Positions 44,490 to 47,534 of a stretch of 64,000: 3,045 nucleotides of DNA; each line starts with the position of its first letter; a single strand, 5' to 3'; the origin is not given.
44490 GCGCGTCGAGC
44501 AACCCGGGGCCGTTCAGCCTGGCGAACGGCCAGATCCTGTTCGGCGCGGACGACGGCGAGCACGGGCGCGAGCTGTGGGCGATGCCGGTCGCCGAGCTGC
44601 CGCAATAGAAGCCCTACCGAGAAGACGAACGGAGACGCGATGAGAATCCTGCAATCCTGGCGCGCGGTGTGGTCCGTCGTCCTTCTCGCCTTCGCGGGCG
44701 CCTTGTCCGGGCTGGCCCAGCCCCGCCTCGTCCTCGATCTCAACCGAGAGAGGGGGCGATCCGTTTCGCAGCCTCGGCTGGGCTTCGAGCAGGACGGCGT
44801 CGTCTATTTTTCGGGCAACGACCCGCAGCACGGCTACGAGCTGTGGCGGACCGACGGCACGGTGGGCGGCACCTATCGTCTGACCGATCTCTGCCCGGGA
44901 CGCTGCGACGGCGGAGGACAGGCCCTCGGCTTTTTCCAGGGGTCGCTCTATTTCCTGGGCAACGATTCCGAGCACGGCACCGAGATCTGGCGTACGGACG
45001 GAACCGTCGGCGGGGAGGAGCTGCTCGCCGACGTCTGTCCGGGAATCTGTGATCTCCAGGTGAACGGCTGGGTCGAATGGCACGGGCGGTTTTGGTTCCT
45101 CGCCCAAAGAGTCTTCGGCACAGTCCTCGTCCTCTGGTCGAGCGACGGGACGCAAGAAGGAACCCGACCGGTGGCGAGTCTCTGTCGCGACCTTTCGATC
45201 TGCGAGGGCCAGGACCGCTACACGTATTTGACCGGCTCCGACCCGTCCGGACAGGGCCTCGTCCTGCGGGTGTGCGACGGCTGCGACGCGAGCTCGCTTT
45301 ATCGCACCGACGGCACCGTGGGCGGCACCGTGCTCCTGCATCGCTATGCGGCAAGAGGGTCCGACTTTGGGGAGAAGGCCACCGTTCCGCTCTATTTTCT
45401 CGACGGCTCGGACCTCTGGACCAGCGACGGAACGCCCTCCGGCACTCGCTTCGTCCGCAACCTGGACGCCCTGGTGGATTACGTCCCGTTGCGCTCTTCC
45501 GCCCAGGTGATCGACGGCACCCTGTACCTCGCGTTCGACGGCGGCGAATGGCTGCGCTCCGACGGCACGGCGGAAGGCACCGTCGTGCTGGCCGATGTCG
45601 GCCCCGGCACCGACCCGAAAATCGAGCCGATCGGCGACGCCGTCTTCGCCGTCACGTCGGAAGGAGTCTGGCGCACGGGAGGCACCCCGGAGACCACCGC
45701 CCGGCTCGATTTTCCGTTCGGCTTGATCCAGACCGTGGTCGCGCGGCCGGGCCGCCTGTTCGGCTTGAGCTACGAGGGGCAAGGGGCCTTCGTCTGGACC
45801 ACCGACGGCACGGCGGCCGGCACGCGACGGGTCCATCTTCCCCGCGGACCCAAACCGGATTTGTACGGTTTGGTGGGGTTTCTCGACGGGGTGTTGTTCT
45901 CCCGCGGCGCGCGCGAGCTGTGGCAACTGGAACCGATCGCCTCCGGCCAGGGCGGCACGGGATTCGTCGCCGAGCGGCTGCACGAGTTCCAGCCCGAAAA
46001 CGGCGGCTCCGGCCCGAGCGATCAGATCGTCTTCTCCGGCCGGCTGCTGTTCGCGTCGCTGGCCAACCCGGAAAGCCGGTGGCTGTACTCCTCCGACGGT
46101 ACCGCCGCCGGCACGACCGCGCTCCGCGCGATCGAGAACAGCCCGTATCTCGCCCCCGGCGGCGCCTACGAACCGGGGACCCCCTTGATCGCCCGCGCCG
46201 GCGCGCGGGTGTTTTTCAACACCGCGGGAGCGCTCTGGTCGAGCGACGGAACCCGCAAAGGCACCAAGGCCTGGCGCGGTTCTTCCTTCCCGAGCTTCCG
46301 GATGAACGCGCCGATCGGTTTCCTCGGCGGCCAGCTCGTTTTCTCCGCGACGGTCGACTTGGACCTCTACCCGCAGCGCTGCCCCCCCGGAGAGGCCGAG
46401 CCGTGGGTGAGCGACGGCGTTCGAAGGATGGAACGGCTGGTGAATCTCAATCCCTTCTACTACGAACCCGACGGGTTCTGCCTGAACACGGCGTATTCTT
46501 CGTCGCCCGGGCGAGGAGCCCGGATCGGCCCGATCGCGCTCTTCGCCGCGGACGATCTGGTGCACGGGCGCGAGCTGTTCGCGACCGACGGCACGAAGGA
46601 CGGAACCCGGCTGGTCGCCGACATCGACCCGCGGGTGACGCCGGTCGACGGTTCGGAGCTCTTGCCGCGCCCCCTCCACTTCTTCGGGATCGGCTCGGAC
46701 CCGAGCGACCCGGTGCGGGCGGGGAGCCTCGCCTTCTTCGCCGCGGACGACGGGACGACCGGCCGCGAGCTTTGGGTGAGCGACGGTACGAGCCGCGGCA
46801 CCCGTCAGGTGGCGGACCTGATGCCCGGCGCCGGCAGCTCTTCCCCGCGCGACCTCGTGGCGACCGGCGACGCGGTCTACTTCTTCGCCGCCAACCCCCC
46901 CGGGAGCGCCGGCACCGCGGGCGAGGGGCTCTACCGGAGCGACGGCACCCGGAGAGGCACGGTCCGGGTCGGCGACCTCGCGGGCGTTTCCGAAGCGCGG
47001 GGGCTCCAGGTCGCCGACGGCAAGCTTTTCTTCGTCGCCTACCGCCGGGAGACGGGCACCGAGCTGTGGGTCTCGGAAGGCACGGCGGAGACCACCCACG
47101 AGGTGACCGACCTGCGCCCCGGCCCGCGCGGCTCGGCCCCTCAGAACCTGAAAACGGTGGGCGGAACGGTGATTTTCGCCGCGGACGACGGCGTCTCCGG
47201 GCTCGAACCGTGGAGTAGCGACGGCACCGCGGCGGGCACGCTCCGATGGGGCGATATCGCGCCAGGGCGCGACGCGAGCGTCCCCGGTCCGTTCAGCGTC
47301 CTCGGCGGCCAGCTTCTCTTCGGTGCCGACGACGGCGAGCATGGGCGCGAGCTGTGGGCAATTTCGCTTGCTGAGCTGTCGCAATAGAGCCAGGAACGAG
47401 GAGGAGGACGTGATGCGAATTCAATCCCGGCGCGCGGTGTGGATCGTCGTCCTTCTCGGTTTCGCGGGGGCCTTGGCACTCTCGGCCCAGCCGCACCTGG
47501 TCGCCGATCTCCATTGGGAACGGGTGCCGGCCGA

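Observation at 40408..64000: Ten tandem, co-directional paralogs of a ~900-aa secreted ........-repeat protein, a family with no assigned function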

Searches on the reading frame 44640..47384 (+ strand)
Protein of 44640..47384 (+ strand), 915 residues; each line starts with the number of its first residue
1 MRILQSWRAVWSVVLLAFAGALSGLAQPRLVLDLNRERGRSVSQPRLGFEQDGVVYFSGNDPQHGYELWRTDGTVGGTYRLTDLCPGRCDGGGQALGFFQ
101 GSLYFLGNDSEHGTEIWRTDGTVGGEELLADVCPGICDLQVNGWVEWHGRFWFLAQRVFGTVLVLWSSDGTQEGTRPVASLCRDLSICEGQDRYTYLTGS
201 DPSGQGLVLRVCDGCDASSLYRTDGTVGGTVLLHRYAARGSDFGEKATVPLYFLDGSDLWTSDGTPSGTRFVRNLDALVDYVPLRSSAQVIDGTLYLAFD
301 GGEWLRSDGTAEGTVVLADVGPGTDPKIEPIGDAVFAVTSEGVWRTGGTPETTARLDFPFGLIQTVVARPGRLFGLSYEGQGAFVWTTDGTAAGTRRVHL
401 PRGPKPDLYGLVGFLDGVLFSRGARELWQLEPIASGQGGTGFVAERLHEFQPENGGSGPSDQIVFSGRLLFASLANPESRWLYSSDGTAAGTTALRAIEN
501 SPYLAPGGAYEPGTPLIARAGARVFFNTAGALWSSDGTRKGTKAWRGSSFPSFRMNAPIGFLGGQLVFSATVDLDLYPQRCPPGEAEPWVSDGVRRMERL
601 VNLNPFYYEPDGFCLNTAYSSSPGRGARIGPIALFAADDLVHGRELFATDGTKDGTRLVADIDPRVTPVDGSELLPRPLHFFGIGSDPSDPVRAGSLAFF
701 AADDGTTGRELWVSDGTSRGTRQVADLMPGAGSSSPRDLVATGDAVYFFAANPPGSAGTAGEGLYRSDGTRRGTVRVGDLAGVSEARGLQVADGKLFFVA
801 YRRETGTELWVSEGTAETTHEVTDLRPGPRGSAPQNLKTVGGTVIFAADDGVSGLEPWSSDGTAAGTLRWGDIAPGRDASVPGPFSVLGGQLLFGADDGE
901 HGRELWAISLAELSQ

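Call 5: search_protein_families(library=ncbifam, proteins=[window:44640-47384:+], max_evalue=0.01)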
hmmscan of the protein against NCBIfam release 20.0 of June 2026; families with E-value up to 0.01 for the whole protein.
window:44640-47384:+ (915 aa): 1 family
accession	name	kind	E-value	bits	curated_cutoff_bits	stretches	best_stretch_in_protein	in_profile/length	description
TIGR04534.2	ELWxxDGT_rpt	domain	4.9e-130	423.5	65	10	698-741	3-46/47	ELWxxDGT repeat protein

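Call 6: search_protein_families(library=pfam, proteins=[window:44640-47384:+], max_evalue=0.01)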
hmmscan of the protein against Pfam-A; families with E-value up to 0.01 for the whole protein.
window:44640-47384:+ (915 aa): 0 families
